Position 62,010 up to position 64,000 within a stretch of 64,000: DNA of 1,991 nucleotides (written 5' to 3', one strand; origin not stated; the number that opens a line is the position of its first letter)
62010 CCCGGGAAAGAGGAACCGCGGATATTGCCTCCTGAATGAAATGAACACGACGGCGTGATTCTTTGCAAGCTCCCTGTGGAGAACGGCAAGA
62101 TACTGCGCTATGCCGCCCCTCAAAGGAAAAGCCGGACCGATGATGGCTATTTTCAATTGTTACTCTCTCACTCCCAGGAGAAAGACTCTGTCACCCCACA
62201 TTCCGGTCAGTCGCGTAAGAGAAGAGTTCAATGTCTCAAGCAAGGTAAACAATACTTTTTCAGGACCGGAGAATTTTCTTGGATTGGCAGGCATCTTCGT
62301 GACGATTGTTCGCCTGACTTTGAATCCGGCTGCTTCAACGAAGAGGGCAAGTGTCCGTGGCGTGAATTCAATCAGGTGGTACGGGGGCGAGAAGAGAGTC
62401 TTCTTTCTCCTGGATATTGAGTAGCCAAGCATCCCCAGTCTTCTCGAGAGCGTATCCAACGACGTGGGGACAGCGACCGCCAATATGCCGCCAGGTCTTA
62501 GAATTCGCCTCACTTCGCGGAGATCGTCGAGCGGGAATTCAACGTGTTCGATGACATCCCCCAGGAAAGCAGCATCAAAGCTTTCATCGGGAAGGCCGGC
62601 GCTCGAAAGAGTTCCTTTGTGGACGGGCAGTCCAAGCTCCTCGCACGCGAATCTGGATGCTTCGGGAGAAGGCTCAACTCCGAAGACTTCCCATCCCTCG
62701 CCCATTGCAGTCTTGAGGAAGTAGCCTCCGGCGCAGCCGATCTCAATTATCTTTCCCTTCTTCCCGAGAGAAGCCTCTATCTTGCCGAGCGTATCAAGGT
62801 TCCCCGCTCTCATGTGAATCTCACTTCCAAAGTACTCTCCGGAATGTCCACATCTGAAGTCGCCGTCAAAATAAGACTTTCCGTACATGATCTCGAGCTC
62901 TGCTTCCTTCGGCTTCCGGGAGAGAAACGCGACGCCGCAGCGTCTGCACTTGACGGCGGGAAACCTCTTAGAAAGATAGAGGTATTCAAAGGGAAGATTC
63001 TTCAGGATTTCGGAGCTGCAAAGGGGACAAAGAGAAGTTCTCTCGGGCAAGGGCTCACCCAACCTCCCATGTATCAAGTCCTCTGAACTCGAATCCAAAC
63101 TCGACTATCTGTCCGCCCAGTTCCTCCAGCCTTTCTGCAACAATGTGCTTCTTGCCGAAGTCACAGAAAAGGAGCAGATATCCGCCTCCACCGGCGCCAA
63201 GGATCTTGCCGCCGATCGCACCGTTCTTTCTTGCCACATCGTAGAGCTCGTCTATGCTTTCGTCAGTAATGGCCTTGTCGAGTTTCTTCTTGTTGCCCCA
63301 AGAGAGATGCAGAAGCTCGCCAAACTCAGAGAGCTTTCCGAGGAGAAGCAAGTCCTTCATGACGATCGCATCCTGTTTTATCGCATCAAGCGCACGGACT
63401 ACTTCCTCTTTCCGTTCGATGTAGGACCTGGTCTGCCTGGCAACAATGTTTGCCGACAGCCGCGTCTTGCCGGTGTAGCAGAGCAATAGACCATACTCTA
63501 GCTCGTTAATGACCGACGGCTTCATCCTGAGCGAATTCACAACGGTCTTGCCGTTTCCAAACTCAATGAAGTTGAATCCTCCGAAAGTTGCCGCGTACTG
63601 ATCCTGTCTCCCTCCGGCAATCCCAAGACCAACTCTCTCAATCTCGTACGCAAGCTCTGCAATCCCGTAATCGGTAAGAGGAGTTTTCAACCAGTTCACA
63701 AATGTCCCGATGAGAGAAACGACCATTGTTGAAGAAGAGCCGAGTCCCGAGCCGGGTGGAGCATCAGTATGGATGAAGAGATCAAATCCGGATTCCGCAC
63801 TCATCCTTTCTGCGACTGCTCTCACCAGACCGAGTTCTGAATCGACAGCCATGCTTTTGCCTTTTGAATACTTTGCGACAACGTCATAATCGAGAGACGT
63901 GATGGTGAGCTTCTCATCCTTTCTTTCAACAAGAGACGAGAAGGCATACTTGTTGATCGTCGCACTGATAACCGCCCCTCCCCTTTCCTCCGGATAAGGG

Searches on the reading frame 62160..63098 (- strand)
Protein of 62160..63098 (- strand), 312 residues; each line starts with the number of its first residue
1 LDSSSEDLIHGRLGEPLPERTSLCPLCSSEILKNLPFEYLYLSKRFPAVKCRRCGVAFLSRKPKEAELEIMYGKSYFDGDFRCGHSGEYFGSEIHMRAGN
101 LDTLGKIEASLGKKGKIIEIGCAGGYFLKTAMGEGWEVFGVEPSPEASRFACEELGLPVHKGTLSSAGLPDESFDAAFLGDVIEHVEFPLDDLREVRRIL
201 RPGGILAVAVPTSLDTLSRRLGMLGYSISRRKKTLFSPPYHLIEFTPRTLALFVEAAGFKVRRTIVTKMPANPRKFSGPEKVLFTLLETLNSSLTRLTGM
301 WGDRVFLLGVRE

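Call 32: search_protein_families(library=ncbifam, proteins=[window:62160-63098:-], max_evalue=0.001)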
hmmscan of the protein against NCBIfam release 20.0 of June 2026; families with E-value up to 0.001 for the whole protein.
window:62160-63098:- (312 aa): 5 families
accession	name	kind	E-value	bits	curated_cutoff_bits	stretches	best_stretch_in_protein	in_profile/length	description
NF045667.1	MTase_DVU1556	equivalog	2.4e-08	33.7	155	1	110-208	19-119/213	DVU_1556 family methyltransferase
TIGR00452.1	TIGR00452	equivalog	3.1e-07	29.5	275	1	114-207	118-218/316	tRNA 5-methoxyuridine(34)/uridine 5-oxyacetic acid(34) synthase CmoB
TIGR01983.1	UbiG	equivalog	5.1e-05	22.7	102.95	1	113-209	49-152/228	bifunctional 2-polyprenyl-6-hydroxyphenol methylase/3-demethylubiquinol 3-O-methyltransferase UbiG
NF043040.1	corrin_prot_MT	hypoth_equivalog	0.00022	20.7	180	0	109-221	36-160/216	corrinoid protein-associated methyltransferase CpaM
NF011650.0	PRK15068.1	equivalog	0.00022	20.2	209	1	115-207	124-224/324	tRNA 5-methoxyuridine(34)/uridine 5-oxyacetic acid(34) synthase CmoB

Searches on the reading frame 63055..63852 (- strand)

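Call 32: search_protein_families(library=ncbifam, proteins=[window:63055-63852:-], max_evalue=0.001)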
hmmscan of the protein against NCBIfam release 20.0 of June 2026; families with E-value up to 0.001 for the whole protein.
window:63055-63852:- (265 aa): 13 families
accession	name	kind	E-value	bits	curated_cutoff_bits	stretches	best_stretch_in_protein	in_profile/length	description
NF049969.1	GlMnHpPKinHddA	equivalog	3.5e-71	240.4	600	1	15-264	90-338/338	D-glycero-D-manno-heptose 7-phosphate kinase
NF009948.0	PRK13412.1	equivalog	4.2e-27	94.3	721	1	21-229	725-934/974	bifunctional fucokinase/fucose-1-phosphate guanylyltransferase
NF003036.0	PRK03926.1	equivalog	5.1e-25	88.2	403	1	10-249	60-286/302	mevalonate kinase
TIGR00549.1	mevalon_kin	equivalog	2.2e-22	79.9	163.05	1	12-227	68-274/276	mevalonate kinase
NF003006.0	PRK03817.1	equivalog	1.5e-13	50.5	443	1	8-161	73-215/352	galactokinase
NF003705.0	PRK05322.1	equivalog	1.2e-12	47.3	385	2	10-161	99-241/388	galactokinase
TIGR00131.1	gal_kin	equivalog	2.2e-11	43.3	226.65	1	10-161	97-239/388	galactokinase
NF040957.1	Arch_PMK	equivalog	4.5e-10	39.5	500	1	35-229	92-286/316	phosphomevalonate kinase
NF003472.0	PRK05101.1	equivalog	4.1e-09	35.8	499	1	8-91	98-181/382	galactokinase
NF001816.0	PRK00555.1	equivalog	2e-08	33.6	509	1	169-241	264-335/363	galactokinase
TIGR01920.1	Shik_kin_archae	equivalog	9.3e-08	31.7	126.85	1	10-95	57-143/266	shikimate kinase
TIGR00191.1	thrB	equivalog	1.4e-07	30.7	168.25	1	14-96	71-147/304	homoserine kinase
NF002288.1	PRK01212.1-4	equivalog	2.7e-06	26.6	194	1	10-105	64-158/303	homoserine kinase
